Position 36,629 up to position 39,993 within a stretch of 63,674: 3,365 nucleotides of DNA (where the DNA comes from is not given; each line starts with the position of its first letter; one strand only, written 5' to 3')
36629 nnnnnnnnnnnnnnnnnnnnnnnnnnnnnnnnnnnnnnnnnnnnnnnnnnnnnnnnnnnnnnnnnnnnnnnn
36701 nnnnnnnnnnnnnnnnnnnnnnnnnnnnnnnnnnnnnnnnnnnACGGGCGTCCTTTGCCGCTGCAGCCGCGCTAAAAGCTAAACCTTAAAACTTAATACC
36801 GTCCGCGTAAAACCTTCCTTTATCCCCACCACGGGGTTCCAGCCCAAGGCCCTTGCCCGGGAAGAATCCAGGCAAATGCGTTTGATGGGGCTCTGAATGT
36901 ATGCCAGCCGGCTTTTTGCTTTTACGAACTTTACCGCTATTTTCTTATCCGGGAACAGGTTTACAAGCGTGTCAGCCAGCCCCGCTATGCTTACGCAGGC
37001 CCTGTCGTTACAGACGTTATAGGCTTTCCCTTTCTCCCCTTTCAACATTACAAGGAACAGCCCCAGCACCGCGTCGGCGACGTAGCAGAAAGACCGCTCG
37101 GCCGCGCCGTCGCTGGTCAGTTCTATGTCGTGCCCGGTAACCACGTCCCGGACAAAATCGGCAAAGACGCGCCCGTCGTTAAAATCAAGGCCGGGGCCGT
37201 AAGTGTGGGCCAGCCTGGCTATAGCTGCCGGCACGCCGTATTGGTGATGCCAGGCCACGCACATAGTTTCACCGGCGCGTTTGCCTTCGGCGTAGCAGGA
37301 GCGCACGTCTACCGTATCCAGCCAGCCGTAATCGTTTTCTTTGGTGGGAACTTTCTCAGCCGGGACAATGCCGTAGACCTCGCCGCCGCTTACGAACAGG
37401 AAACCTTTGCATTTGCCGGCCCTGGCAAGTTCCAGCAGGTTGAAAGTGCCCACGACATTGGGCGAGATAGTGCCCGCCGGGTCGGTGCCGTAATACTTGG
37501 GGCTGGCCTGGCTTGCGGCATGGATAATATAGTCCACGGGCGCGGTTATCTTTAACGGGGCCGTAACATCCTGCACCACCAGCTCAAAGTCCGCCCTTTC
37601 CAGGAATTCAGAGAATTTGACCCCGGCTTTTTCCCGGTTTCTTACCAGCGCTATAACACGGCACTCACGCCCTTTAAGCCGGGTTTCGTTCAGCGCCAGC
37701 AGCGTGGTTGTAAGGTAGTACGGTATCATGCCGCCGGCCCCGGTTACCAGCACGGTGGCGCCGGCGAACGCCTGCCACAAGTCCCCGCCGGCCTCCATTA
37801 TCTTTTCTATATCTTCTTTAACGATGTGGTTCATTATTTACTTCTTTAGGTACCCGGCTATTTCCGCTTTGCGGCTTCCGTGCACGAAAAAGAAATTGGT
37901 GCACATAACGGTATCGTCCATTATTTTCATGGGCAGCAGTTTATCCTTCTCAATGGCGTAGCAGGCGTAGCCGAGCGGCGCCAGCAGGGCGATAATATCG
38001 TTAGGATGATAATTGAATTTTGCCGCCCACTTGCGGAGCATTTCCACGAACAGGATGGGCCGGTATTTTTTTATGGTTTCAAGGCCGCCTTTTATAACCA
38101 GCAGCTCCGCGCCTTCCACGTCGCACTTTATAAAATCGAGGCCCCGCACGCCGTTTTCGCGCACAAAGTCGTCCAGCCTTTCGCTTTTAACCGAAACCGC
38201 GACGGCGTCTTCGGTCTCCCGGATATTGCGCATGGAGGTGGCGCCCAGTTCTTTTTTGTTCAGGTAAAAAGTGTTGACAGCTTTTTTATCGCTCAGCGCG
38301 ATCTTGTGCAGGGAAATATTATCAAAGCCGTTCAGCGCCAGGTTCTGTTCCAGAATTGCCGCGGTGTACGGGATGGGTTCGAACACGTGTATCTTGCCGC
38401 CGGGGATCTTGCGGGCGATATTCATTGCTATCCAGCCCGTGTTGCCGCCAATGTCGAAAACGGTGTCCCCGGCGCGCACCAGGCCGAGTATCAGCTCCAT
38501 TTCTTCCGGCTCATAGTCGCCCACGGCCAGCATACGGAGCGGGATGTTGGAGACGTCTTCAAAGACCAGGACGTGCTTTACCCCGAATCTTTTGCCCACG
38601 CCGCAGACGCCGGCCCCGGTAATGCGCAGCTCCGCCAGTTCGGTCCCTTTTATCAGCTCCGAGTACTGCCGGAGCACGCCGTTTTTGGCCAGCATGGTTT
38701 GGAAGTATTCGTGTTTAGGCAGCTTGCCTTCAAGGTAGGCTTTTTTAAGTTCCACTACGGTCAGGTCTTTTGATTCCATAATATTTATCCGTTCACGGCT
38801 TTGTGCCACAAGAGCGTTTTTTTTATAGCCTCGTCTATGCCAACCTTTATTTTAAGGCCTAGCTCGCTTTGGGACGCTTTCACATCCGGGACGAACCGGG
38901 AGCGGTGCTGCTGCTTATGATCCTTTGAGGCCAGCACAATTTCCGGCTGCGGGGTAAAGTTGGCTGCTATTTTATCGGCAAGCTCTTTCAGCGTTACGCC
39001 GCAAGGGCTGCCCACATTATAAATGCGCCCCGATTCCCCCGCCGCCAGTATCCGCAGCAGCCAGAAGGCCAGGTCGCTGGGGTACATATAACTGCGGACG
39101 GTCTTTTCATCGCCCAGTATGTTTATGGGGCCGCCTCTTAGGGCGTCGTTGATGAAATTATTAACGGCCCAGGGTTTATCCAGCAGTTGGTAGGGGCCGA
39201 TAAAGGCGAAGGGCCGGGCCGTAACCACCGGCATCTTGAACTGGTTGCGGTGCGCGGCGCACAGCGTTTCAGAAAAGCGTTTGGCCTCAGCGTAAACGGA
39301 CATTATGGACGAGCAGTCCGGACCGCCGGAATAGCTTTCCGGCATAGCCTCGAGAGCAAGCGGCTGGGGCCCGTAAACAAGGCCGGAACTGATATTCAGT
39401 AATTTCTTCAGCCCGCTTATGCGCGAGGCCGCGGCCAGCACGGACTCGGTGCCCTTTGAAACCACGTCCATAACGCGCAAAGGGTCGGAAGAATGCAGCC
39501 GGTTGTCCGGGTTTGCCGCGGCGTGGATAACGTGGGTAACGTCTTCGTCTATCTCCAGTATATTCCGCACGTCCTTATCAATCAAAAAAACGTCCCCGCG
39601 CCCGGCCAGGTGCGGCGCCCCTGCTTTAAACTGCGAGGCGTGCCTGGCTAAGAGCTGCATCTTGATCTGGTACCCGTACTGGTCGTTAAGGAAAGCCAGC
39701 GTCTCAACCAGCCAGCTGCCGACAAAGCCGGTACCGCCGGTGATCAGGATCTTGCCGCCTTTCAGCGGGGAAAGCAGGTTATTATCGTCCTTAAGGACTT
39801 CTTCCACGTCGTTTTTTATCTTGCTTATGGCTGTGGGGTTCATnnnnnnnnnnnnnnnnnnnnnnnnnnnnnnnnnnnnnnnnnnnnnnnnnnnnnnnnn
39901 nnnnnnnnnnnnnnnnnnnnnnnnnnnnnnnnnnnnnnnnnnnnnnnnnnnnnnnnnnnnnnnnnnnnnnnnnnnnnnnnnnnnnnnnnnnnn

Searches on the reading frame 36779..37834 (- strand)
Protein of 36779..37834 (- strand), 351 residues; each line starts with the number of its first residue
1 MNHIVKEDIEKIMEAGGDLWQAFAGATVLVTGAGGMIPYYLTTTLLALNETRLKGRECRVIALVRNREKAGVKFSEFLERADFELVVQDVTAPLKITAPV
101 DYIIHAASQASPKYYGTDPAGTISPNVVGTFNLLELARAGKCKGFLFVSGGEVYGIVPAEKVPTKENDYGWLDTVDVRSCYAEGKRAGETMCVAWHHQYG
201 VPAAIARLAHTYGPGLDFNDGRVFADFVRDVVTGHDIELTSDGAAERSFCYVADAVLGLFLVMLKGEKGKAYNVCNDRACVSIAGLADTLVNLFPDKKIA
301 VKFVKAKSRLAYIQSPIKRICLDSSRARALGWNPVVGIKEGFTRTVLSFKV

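Call 3: search_protein_families(library=pfam, proteins=[window:36779-37834:-])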
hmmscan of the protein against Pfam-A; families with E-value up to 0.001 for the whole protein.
window:36779-37834:- (351 aa): 5 families
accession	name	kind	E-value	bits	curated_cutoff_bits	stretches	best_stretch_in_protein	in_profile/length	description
PF01370.27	Epimerase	-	4.9e-41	141.2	20.9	1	28-275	1-240/240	NAD dependent epimerase/dehydratase family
PF16363.11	GDP_Man_Dehyd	-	9.1e-27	94.8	27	1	29-344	1-331/332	GDP-mannose 4,6 dehydratase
PF07993.18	NAD_binding_4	-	1.1e-08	35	20.1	1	95-210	84-206/258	Male sterility protein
PF02719.21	Polysacc_synt_2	-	6.8e-07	29.2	20.2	1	28-149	1-127/293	Polysaccharide biosynthesis protein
PF01073.25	3Beta_HSD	-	6.5e-05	22.5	22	1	29-193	1-158/280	3-beta hydroxysteroid dehydrogenase/isomerase family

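Call 4: search_protein_families(library=ncbifam, proteins=[window:36779-37834:-])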
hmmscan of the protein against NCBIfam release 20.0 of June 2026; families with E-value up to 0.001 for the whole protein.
window:36779-37834:- (351 aa): 16 families
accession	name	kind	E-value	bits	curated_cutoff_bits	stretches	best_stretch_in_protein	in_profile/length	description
TIGR01181.1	dTDP_gluc_dehyt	equivalog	1e-27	97.1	365.1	1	79-346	48-308/321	dTDP-glucose 4,6-dehydratase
TIGR04180.1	EDH_00030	hypoth_equivalog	4e-23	81.9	475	1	28-334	1-294/297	NAD-dependent 4,6-dehydratase LegB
NF007582.0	PRK10217.1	equivalog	3.3e-16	59.3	698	1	101-347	76-329/355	dTDP-glucose 4,6-dehydratase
NF007490.0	PRK10084.1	subfamily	1.2e-15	57.4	649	1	100-346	74-331/361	dTDP-glucose 4,6-dehydratase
NF008872.0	PRK11908.1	equivalog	8.8e-14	51.3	294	1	28-347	4-333/349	bifunctional UDP-4-keto-pentose/UDP-xylose synthase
TIGR01746.1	Thioester-redct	subfamily_domain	4.6e-12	45.8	213.35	1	27-292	1-279/371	thioester reductase domain-containing protein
NF047922.1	GDPFucSynFcl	equivalog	7e-11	42.1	500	1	62-346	17-298/308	GDP-L-fucose synthase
TIGR02622.1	CDP_4_6_dhtase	equivalog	8.5e-11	41.6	278.45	1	23-349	2-330/352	CDP-glucose 4,6-dehydratase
NF011728.1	PRK15181.1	equivalog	6e-10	38.6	760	1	25-281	15-271/348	Vi polysaccharide biosynthesis UDP-N-acetylglucosaminuronic acid C-4 epimerase TviC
NF005998.1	PRK08125.1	equivalog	3.2e-07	29.1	777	1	27-305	317-596/649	bifunctional UDP-4-amino-4-deoxy-L-arabinose formyltransferase/UDP-glucuronic acid oxidase ArnA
TIGR01179.1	galE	equivalog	4.7e-07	28.9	262.3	1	28-205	2-170/332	UDP-glucose 4-epimerase GalE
NF041592.1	carboxyl_red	equivalog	2e-06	25.8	1300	0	123-207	880-968/1160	carboxylic acid reductase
NF052578.1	StrlDmthSdmBMthl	equivalog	3.7e-05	23.6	600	1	27-282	2-235/328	sterol demethylase protein SdmB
NF047837.1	UDPAcbARedWbcJ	equivalog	8.1e-05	21.7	500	1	176-292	98-213/372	UDP-2-acetamido-2,6-beta-L-arabino-hexul-4-ose reductase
TIGR02197.1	heptose_epim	equivalog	0.00024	20.4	274.6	0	28-171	1-140/316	ADP-glyceromanno-heptose 6-epimerase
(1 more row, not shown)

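Call 47: search_solved_structures(query=window:36779-37834:-, max_evalue=1e-10)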
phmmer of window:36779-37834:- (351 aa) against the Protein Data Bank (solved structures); distinct sequences matched with E-value up to 1e-10: 41.
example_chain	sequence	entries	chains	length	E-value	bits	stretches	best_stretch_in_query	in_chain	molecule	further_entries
2b69_A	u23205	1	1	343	1.3e-40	143.2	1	28-349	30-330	UDP-glucuronate decarboxylase 1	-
4gll_A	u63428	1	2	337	1.3e-40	143.2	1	28-349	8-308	UDP-glucuronic acid decarboxylase 1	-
4m55_A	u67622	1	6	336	6.7e-40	140.9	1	28-349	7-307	UDP-glucuronic acid decarboxylase 1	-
4lk3_A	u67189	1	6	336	9.3e-40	140.4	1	28-349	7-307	UDP-glucuronic acid decarboxylase 1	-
8v4g_A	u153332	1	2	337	9.7e-32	114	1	1-341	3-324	Putative nucleotide sugar dehydratase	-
8v4h_A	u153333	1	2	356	1.2e-31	113.7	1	1-341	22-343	Putative nucleotide sugar dehydratase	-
8vr2_A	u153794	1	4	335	6.3e-23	85.1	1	62-346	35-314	NAD-dependent epimerase/dehydratase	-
7ys8_A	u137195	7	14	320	2.6e-19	73.2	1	28-349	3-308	UDP-glucose 4-epimerase | UDP-glucose 4-epimerase along with EC 5.1.3.2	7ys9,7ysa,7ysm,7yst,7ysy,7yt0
8rdg_A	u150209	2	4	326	3.5e-18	69.4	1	28-346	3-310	SDR family NAD(P)-dependent oxidoreductase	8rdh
6x3b_A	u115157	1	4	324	6e-18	68.7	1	101-347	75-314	GDP-6-deoxy-D-mannose reductase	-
4zrm_A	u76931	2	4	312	7.6e-18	68.3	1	100-349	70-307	UDP-glucose 4-epimerase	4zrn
8rdi_A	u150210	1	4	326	1.1e-17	67.9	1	28-346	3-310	SDR family NAD(P)-dependent oxidoreductase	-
5u4q_A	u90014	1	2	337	3.1e-16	63.1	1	28-260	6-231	dTDP-glucose 4,6-dehydratase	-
1g1a_A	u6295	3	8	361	3.8e-16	62.8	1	100-346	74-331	DTDP-D-GLUCOSE 4,6-DEHYDRATASE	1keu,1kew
3icp_A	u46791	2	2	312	1.1e-15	61.2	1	100-296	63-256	NAD-dependent epimerase/dehydratase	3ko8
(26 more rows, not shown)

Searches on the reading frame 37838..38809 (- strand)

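Call 3: search_protein_families(library=pfam, proteins=[window:37838-38809:-])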
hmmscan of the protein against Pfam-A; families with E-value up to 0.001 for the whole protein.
window:37838-38809:- (323 aa): 1 family
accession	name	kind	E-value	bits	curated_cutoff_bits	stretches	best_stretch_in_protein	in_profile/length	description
PF05050.19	Methyltransf_21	-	8.7e-21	75.2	22.7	1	119-281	1-171/173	Methyltransferase FkbM domain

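Call 4: search_protein_families(library=ncbifam, proteins=[window:37838-38809:-])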
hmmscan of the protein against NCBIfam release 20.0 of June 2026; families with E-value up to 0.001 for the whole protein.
window:37838-38809:- (323 aa): 2 families
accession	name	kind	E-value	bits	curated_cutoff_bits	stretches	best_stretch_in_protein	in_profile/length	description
TIGR01444.1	fkbM_fam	subfamily_domain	5.5e-31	107.9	37.7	1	116-257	1-142/143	FkbM family methyltransferase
TIGR02469.1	CbiT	equivalog_domain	6.3e-06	26.5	78.3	1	112-169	18-75/124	precorrin-6Y C5,15-methyltransferase (decarboxylating) subunit CbiT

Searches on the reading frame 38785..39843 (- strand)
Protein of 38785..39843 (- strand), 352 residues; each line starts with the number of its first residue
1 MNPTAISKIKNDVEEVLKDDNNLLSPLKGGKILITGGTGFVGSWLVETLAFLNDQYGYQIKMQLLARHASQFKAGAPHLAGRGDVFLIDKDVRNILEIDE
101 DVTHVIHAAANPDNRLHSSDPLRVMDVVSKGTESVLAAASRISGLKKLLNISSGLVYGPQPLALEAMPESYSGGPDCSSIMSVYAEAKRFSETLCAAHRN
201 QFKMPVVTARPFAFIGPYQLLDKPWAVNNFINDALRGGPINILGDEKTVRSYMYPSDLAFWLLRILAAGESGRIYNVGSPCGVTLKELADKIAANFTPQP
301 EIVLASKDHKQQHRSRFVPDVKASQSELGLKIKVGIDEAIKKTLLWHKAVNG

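Call 3: search_protein_families(library=pfam, proteins=[window:38785-39843:-])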
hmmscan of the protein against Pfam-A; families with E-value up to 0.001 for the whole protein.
window:38785-39843:- (352 aa): 4 families
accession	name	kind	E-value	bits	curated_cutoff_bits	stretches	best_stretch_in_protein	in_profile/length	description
PF01370.27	Epimerase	-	3.8e-36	125.2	20.9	1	32-278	1-240/240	NAD dependent epimerase/dehydratase family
PF16363.11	GDP_Man_Dehyd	-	6.6e-24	85.4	27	1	33-343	1-332/332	GDP-mannose 4,6 dehydratase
PF01073.25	3Beta_HSD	-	1.6e-11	44.2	22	1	33-268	1-229/280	3-beta hydroxysteroid dehydrogenase/isomerase family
PF07993.18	NAD_binding_4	-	3.4e-10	40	20.1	1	96-211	83-204/258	Male sterility protein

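Call 4: search_protein_families(library=ncbifam, proteins=[window:38785-39843:-])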
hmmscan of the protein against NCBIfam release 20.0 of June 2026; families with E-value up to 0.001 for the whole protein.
window:38785-39843:- (352 aa): 18 families
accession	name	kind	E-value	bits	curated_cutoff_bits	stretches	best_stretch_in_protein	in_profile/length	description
TIGR01181.1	dTDP_gluc_dehyt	equivalog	1.1e-27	97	365.1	1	31-348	1-312/321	dTDP-glucose 4,6-dehydratase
TIGR04180.1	EDH_00030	hypoth_equivalog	9.1e-16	57.8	475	1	32-308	1-268/297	NAD-dependent 4,6-dehydratase LegB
TIGR01179.1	galE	equivalog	2.3e-13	49.7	262.3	2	31-216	1-178/332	UDP-glucose 4-epimerase GalE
NF007490.0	PRK10084.1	subfamily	5.2e-13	48.7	649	1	181-348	164-335/361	dTDP-glucose 4,6-dehydratase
TIGR02622.1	CDP_4_6_dhtase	equivalog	3.4e-11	42.9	278.45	1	29-206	4-183/352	CDP-glucose 4,6-dehydratase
TIGR03466.1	HpnA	hypoth_equivalog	7.3e-11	41.5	367.65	1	31-237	2-191/327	hopanoid-associated sugar epimerase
NF007582.0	PRK10217.1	equivalog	1.3e-10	40.9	698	1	31-349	3-333/355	dTDP-glucose 4,6-dehydratase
NF008872.0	PRK11908.1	equivalog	3e-09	36.4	294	1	31-347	3-335/349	bifunctional UDP-4-keto-pentose/UDP-xylose synthase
NF047922.1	GDPFucSynFcl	equivalog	1.1e-07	31.7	500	1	138-347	90-301/308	GDP-L-fucose synthase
TIGR01746.1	Thioester-redct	subfamily_domain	9.4e-07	28.4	213.35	0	96-293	83-278/371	thioester reductase domain-containing protein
NF007956.0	PRK10675.1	subfamily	1.1e-06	28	394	1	31-174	2-143/338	UDP-glucose 4-epimerase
TIGR02197.1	heptose_epim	equivalog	1.5e-06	27.6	274.6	1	32-304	1-268/316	ADP-glyceromanno-heptose 6-epimerase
NF042422.1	oxyalk_red_OleD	equivalog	1.2e-05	24.9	580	1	31-218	2-172/329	2-alkyl-3-oxoalkanoate reductase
NF011728.1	PRK15181.1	equivalog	1.4e-05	24.3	760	1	31-346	17-336/348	Vi polysaccharide biosynthesis UDP-N-acetylglucosaminuronic acid C-4 epimerase TviC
NF050030.1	thlkprotThyD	equivalog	0.00014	21.1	400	0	31-55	2-26/305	thylakoid membrane protein ThyD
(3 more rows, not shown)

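Call 46: search_solved_structures(query=window:38785-39843:-, max_evalue=1e-10)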
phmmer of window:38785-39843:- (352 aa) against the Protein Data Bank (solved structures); distinct sequences matched with E-value up to 1e-10: 26.
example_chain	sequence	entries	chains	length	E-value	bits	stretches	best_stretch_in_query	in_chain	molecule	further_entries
2b69_A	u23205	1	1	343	3.7e-28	101.9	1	31-346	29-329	UDP-glucuronate decarboxylase 1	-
4gll_A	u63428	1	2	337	3.8e-28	101.9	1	31-346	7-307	UDP-glucuronic acid decarboxylase 1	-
4m55_A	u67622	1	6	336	2e-27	99.6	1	31-346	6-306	UDP-glucuronic acid decarboxylase 1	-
4lk3_A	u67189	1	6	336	2.7e-27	99.1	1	31-346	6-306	UDP-glucuronic acid decarboxylase 1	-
8vr2_A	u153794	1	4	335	4.9e-25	91.7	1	26-349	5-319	NAD-dependent epimerase/dehydratase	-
6bwl_A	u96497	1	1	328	1e-18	70.9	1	31-350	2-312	Pal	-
8rdg_A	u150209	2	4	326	5.7e-18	68.5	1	31-301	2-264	SDR family NAD(P)-dependent oxidoreductase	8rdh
8rdi_A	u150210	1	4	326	2e-17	66.7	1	31-301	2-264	SDR family NAD(P)-dependent oxidoreductase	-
1r6d_A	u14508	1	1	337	4e-15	59.1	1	31-349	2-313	TDP-glucose-4,6-dehydratase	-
8v4g_A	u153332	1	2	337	6.5e-15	58.4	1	24-300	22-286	Putative nucleotide sugar dehydratase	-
1r66_A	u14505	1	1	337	7.6e-15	58.2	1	31-349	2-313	TDP-glucose-4,6-dehydratase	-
8v4h_A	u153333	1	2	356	7.7e-15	58.2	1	24-300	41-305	Putative nucleotide sugar dehydratase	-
2pzj_A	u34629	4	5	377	7.9e-15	58.1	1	26-349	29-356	Putative nucleotide sugar epimerase/ dehydratase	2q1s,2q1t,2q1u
6bi4_A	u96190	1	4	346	5.1e-13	52.2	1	26-348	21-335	dTDP-glucose 4,6-dehydratase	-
6kv9_A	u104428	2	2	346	1e-12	51.2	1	26-348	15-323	MoeE5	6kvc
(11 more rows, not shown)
